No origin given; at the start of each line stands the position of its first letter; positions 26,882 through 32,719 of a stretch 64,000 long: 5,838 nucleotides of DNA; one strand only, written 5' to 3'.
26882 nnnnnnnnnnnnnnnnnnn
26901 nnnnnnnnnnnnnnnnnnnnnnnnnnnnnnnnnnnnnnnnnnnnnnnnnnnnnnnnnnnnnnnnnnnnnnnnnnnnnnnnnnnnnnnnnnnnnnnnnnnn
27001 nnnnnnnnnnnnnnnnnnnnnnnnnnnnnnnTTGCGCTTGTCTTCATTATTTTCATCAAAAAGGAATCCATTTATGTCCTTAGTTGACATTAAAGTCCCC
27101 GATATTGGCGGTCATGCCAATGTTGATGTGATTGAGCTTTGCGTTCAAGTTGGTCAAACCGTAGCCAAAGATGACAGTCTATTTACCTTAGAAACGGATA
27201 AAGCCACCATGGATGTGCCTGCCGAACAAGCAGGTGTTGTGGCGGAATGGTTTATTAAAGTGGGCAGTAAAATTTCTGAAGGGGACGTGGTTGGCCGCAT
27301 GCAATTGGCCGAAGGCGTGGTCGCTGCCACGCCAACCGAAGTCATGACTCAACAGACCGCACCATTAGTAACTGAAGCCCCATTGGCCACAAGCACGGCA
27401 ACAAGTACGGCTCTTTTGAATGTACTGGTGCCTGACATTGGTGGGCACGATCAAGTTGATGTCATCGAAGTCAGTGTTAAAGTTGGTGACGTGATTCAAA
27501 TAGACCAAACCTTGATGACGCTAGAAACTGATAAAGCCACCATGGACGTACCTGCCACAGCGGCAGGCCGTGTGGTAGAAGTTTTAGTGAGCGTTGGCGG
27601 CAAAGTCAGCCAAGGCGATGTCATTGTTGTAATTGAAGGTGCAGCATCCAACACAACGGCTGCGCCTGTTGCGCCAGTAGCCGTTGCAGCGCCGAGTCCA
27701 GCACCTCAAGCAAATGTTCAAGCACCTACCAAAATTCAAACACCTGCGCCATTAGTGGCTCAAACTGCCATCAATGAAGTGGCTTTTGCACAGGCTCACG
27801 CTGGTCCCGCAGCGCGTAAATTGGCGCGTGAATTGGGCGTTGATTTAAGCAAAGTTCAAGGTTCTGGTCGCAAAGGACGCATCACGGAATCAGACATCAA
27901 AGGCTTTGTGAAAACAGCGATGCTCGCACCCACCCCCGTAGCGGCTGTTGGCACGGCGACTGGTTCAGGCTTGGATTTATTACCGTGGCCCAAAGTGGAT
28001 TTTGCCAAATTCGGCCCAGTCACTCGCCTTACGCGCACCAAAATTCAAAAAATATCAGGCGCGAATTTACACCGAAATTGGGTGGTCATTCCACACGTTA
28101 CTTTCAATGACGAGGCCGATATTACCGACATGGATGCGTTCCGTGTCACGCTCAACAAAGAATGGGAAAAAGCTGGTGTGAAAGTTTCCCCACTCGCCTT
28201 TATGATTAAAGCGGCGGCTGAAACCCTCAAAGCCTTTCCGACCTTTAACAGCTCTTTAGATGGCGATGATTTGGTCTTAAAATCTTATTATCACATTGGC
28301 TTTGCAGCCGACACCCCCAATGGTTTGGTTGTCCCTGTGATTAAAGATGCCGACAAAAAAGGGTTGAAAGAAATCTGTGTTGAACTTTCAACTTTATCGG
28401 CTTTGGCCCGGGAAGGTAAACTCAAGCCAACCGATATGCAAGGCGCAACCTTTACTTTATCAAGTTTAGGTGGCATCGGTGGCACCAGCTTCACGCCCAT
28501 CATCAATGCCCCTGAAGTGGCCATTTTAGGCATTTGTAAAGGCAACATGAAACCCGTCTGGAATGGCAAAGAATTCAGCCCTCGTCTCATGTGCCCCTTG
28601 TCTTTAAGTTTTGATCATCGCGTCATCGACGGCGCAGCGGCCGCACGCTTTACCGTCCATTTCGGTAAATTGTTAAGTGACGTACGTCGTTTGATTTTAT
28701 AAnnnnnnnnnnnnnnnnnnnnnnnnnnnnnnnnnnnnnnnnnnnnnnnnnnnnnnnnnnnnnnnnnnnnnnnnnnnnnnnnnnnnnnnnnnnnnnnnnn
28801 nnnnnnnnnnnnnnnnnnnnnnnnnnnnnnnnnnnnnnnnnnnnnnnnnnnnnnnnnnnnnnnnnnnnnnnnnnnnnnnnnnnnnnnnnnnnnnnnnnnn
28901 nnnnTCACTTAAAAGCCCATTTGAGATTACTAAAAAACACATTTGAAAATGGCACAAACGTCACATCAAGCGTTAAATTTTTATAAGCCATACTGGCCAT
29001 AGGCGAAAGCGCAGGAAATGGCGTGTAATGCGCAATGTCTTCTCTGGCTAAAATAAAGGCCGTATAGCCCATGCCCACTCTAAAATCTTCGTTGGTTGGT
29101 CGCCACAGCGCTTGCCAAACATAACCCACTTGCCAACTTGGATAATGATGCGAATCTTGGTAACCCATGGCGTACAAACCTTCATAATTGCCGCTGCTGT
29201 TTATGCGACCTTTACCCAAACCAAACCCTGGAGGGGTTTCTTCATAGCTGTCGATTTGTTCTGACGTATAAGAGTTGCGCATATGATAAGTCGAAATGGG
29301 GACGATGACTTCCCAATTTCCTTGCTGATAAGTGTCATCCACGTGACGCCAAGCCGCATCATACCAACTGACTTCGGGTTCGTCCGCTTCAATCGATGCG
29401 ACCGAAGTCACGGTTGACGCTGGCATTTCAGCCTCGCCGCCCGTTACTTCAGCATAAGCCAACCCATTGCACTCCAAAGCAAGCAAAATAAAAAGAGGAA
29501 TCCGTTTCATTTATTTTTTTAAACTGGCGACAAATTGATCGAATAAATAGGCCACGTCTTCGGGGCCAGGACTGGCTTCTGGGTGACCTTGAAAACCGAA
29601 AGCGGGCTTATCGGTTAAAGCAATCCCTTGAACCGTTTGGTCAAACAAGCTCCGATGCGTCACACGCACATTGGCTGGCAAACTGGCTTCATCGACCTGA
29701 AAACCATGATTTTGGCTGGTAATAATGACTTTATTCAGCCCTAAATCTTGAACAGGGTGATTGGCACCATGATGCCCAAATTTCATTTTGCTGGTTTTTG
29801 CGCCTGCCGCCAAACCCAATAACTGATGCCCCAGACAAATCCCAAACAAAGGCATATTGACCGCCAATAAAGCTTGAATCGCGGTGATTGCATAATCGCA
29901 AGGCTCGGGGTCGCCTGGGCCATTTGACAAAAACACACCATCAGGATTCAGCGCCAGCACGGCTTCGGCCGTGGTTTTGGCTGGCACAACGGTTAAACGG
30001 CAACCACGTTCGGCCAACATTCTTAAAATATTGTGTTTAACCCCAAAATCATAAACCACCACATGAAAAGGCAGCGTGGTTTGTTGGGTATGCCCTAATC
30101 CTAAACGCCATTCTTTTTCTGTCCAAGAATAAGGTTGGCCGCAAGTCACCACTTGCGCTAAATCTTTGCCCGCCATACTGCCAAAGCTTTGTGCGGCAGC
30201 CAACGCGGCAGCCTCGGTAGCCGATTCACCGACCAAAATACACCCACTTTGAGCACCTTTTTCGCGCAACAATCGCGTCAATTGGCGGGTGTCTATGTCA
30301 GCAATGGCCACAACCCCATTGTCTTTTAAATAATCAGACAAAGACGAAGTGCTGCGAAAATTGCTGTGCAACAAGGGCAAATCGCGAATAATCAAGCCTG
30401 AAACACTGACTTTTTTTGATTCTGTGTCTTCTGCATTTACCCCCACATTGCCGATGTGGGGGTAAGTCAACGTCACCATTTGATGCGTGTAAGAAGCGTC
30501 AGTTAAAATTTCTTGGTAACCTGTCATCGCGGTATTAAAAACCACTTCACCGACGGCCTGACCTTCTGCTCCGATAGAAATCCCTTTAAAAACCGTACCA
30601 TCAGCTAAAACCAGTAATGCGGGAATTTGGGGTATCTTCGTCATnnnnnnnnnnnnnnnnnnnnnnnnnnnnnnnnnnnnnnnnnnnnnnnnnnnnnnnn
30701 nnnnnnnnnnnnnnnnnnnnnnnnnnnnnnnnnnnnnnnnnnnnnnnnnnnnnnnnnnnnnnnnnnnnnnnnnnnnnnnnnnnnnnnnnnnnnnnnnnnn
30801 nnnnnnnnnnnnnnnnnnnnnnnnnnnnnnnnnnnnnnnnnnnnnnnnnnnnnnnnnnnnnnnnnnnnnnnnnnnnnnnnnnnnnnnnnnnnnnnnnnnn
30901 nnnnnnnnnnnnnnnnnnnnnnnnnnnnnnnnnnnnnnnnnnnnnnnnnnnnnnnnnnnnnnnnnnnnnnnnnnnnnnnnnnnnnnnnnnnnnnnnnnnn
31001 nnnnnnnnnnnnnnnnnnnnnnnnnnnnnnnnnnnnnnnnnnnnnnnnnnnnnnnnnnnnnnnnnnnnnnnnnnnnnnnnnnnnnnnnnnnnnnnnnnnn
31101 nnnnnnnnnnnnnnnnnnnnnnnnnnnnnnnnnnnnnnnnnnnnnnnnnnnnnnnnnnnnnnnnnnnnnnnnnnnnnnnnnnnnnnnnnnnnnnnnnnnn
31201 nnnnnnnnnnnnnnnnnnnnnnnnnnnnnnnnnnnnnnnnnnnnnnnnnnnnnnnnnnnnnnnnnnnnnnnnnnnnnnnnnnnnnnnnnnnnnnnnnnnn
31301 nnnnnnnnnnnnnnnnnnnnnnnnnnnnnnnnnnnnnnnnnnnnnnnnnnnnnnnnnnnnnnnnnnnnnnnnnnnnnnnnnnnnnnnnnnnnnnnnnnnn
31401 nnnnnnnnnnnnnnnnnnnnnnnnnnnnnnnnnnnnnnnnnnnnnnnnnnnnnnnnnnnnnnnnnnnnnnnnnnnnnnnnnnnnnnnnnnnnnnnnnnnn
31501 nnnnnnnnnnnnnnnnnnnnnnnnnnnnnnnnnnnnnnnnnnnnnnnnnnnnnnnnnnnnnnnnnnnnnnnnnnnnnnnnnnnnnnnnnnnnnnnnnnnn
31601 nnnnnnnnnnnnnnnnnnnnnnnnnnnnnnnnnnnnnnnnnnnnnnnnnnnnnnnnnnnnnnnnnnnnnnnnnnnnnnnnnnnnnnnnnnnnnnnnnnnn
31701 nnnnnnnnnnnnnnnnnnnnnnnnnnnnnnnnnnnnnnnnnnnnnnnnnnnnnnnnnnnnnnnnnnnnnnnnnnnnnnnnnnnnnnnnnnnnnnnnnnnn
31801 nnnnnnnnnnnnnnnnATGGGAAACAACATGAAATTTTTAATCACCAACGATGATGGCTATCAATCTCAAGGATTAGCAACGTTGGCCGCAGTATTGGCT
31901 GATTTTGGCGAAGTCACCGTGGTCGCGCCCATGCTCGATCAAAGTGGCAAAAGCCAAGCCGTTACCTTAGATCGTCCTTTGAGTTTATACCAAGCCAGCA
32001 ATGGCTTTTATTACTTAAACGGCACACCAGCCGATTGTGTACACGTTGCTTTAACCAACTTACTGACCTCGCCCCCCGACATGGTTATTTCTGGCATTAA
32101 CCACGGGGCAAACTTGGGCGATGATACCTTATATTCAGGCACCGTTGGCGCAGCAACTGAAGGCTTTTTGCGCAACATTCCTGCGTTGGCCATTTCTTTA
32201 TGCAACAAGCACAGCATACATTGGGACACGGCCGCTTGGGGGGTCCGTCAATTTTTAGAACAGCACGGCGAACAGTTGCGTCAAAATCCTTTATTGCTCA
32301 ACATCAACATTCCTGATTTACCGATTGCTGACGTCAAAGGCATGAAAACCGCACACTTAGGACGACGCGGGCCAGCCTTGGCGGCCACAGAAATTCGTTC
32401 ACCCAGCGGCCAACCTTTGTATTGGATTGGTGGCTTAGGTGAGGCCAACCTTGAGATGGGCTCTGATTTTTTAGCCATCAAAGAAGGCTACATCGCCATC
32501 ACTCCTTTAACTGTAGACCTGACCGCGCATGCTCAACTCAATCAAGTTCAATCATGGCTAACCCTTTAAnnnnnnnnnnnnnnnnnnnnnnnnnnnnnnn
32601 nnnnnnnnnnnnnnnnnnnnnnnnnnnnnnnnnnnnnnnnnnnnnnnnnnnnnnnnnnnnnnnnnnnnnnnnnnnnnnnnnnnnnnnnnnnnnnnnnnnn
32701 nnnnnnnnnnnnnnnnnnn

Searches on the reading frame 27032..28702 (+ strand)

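Call 65: search_protein_families(library=pfam, proteins=[window:27032-28702:+], max_evalue=0.00001)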
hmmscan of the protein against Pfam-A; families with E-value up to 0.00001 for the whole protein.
window:27032-28702:+ (556 aa): 4 families
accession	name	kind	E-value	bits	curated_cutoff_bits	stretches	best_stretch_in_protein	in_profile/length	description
PF00198.28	2-oxoacid_dh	-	1.8e-77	260.3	23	1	331-555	5-231/232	2-oxoacid dehydrogenases acyltransferase (catalytic domain)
PF00364.28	Biotin_lipoyl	-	9e-34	115.6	22.1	2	19-89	2-72/73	Biotin-requiring enzyme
PF02817.22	E3_binding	-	1.6e-16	60.7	23.7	1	256-289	2-35/36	e3 binding domain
PF13533.13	Biotin_lipoyl_2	-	3.9e-09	36.6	29.8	0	178-202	8-32/32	Biotin-lipoyl like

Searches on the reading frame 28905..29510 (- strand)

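Call 65: search_protein_families(library=pfam, proteins=[window:28905-29510:-], max_evalue=0.00001)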
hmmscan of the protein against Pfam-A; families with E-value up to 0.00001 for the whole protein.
window:28905-29510:- (201 aa): 1 family
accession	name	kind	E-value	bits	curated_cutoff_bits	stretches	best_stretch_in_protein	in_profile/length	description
PF07017.17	PagP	-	1.5e-40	138.4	24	1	57-189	2-132/144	Antimicrobial peptide resistance and lipid A acylation protein PagP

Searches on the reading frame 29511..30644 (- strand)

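Call 65: search_protein_families(library=pfam, proteins=[window:29511-30644:-], max_evalue=0.00001)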
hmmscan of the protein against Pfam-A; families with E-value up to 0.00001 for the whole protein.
window:29511-30644:- (377 aa): 3 families
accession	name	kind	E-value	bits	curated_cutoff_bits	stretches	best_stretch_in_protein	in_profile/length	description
PF00117.34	GATase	-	1.4e-55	188.4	22.8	1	196-372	1-188/190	Glutamine amidotransferase class-I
PF00988.28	CPSase_sm_chain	-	2.4e-52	176.5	27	1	11-136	1-126/126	Carbamoyl-phosphate synthase small chain, CPSase domain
PF07722.19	Peptidase_C26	-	4.2e-06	27.1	20.5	0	251-288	93-131/219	Peptidase C26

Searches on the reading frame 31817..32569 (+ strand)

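Call 65: search_protein_families(library=pfam, proteins=[window:31817-32569:+], max_evalue=0.00001)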
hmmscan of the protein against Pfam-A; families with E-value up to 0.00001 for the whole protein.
window:31817-32569:+ (250 aa): 1 family
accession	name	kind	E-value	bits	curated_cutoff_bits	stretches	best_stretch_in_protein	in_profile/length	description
PF01975.23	SurE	-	5.8e-58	196.2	22.1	1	8-184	2-185/189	Survival protein SurE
